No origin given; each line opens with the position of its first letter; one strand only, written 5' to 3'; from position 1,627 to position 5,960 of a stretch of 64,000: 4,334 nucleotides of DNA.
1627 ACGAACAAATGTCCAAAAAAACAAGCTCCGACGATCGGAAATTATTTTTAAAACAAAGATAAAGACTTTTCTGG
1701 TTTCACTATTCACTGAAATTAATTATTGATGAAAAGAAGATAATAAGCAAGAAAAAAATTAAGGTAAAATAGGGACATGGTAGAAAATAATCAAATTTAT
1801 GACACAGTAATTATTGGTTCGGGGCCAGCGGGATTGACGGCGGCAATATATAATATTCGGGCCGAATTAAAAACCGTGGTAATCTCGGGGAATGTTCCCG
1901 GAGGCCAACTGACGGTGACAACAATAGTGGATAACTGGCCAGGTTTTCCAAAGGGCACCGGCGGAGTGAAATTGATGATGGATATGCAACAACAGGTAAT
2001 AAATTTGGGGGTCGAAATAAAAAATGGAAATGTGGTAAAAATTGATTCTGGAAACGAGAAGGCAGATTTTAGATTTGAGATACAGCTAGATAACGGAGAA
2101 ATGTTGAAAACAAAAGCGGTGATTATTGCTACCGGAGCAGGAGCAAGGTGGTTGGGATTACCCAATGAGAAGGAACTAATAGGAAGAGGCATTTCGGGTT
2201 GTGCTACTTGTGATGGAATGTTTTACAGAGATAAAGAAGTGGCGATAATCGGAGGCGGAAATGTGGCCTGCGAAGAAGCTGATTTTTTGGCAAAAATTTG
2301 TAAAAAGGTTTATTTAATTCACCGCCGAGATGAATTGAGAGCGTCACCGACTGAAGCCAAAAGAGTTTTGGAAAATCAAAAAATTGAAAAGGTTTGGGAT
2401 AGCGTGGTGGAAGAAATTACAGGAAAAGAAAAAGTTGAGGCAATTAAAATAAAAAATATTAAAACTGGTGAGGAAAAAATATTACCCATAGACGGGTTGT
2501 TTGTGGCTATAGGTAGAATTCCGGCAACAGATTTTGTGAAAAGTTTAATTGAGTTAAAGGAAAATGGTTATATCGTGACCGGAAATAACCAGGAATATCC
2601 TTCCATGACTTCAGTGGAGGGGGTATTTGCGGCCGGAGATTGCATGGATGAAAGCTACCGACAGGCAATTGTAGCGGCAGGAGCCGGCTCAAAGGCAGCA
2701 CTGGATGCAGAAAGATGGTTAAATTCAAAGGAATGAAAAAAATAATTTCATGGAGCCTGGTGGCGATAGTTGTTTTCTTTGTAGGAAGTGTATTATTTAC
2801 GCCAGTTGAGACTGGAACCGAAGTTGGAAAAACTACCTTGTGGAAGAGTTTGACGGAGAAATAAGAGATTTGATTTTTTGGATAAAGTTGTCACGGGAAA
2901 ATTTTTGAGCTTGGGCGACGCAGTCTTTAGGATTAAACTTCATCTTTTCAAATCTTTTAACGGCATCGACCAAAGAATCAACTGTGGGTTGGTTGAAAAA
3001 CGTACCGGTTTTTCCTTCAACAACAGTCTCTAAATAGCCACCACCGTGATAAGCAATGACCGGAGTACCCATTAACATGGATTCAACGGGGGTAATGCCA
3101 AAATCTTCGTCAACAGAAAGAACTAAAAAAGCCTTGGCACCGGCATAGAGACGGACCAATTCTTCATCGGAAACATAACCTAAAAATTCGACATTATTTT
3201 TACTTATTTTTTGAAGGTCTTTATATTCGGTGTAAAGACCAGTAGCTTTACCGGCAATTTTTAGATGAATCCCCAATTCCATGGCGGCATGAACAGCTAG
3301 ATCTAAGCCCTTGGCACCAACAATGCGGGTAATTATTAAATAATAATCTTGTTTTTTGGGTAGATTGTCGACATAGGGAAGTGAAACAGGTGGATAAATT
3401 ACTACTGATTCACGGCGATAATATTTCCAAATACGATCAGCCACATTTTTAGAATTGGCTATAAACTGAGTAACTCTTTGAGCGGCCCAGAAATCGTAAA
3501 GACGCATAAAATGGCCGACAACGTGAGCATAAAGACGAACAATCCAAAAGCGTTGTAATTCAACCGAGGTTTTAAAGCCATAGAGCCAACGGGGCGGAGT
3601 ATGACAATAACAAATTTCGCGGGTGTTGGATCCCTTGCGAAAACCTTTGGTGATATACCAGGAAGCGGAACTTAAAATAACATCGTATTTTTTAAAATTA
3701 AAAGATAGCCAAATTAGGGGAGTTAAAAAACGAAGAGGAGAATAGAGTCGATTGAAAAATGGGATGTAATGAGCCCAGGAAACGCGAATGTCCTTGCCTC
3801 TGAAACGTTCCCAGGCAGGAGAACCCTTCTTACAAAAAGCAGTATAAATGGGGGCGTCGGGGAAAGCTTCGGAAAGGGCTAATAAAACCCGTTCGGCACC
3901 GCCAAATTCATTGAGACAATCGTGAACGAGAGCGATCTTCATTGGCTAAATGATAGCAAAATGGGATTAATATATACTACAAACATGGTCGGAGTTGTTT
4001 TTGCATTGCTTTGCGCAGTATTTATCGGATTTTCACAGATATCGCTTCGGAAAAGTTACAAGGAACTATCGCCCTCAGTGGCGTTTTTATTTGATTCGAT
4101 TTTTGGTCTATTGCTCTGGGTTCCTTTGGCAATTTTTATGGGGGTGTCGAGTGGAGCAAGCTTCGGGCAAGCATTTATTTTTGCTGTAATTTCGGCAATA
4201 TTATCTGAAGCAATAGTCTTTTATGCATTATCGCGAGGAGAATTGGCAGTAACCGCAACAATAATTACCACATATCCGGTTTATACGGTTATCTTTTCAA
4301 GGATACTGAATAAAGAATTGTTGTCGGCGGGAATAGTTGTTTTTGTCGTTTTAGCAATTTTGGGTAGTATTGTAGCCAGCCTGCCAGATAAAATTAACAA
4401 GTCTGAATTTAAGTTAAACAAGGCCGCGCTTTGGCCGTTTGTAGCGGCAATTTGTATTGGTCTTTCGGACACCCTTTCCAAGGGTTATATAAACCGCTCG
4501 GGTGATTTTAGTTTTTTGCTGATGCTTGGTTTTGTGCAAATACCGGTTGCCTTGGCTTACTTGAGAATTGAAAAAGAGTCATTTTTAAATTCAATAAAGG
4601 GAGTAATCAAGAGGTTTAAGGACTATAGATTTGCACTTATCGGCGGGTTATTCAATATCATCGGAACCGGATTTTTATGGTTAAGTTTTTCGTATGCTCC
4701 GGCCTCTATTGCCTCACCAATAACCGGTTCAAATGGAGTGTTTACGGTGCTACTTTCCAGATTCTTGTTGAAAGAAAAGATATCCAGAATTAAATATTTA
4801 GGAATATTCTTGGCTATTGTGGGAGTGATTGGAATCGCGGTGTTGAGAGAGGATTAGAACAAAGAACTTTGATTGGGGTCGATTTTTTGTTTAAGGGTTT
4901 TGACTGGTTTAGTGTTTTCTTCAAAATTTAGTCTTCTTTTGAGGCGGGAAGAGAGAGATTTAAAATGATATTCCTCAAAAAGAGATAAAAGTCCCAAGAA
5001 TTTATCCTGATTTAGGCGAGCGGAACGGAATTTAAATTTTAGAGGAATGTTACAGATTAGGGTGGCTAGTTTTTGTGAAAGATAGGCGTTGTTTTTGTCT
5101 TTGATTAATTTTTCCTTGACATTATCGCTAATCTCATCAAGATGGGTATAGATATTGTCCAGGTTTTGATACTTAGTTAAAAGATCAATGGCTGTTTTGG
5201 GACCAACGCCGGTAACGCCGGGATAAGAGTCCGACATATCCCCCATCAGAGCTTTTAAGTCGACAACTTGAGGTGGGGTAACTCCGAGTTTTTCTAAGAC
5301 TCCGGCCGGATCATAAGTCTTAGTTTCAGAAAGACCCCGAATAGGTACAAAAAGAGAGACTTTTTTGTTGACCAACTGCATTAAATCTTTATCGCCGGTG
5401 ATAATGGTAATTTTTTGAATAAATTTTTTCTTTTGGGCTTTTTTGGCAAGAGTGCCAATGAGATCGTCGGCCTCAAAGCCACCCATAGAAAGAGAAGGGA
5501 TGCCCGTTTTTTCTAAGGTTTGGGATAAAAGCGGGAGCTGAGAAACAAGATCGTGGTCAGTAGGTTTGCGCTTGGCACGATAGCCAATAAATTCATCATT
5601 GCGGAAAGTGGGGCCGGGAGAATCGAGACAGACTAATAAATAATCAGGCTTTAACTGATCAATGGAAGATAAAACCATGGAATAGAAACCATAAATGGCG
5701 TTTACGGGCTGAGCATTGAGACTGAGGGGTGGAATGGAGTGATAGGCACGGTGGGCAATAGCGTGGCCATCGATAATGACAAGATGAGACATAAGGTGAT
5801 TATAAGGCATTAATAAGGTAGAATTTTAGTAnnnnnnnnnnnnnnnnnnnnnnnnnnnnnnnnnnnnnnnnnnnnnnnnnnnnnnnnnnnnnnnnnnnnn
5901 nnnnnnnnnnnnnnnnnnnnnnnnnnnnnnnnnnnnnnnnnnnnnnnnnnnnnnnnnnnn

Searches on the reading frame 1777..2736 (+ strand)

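Call 72: search_protein_families(library=pfam, proteins=[window:1777-2736:+], max_evalue=0.00001)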
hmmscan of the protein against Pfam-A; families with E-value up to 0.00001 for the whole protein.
window:1777-2736:+ (319 aa): 5 families
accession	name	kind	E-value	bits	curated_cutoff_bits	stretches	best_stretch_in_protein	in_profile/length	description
PF07992.20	Pyr_redox_2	-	2.7e-53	181.7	26.1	1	8-304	1-291/291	Pyridine nucleotide-disulphide oxidoreductase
PF13738.12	Pyr_redox_3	-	1.8e-19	70.6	30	1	95-287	109-305/305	Pyridine nucleotide-disulphide oxidoreductase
PF00070.33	Pyr_redox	-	5e-15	56.2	22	1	155-226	2-80/82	Pyridine nucleotide-disulphide oxidoreductase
PF03486.20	HI0933_like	-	1.2e-07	31.9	50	0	9-39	2-32/244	HI0933-like protein Rossmann domain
PF01266.30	DAO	-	3.6e-06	27.2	27.9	0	65-127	150-209/353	FAD dependent oxidoreductase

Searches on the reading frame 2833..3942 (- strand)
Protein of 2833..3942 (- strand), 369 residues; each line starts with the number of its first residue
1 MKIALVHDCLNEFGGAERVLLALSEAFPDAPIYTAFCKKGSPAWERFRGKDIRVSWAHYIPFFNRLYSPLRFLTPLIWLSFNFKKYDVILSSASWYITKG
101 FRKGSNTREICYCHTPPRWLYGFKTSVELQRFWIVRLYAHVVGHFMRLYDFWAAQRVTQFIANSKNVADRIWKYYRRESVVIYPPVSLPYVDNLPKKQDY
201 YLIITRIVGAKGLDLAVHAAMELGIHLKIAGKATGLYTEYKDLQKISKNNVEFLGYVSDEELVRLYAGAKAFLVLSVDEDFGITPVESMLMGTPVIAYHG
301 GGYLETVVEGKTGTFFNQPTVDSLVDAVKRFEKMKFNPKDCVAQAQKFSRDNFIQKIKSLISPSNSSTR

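Call 72: search_protein_families(library=pfam, proteins=[window:2833-3942:-], max_evalue=0.00001)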
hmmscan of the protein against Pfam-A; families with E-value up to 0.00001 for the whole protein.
window:2833-3942:- (369 aa): 5 families
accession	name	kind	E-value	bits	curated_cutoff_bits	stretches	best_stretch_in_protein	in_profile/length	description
PF00534.26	Glycos_transf_1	-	1.8e-29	102.9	26.4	1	193-347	10-171/172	Glycosyl transferases group 1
PF13692.12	Glyco_trans_1_4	-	8.8e-19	68.6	27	1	202-330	5-138/142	Glycosyl transferases group 1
PF13439.12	Glyco_transf_4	-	2e-11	44.7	28.5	1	13-187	1-167/170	Glycosyltransferase Family 4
PF20706.3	GT4-conflict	-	1.1e-07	31.6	26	1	196-309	195-322/385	Family 4 Glycosyltransferase in conflict systems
PF13524.12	Glyco_trans_1_2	-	1.1e-06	29.2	25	1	217-334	6-114/144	Glycosyl transferase-like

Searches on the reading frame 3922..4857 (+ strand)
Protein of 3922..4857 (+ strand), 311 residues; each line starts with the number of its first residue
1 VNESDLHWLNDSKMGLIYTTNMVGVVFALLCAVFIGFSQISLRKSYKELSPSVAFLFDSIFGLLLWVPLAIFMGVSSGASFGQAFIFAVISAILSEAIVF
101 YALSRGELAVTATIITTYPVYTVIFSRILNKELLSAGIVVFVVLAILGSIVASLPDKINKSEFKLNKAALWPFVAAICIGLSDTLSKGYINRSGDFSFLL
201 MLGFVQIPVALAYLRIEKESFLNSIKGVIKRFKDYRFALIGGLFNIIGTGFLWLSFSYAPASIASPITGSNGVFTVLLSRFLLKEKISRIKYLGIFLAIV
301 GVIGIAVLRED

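Call 72: search_protein_families(library=pfam, proteins=[window:3922-4857:+], max_evalue=0.00001)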
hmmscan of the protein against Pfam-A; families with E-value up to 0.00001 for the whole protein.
window:3922-4857:+ (311 aa): 3 families
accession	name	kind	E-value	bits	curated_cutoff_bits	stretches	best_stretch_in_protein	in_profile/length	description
PF00892.27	EamA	-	6.1e-26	91.7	28.2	2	167-305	2-133/135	EamA-like transporter family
PF03151.22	TPT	-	4.1e-09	36.7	30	0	234-307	64-136/291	Triose-phosphate Transporter family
PF10639.15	TMEM234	-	7.6e-06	26.4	30.1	0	221-303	31-110/113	Putative transmembrane family 234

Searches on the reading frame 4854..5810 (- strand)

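Call 72: search_protein_families(library=pfam, proteins=[window:4854-5810:-], max_evalue=0.00001)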
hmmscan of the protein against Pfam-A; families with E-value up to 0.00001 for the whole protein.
window:4854-5810:- (318 aa): 2 families
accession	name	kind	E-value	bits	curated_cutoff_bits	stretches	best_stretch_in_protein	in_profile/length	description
PF02739.22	5_3_exonuc_N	-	1.3e-48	165.3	34.3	1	10-176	2-164/164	5'-3' exonuclease, N-terminal resolvase-like domain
PF01367.25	5_3_exonuc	-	5.6e-31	107.3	40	1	177-268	1-93/97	5'-3' exonuclease, C-terminal SAM fold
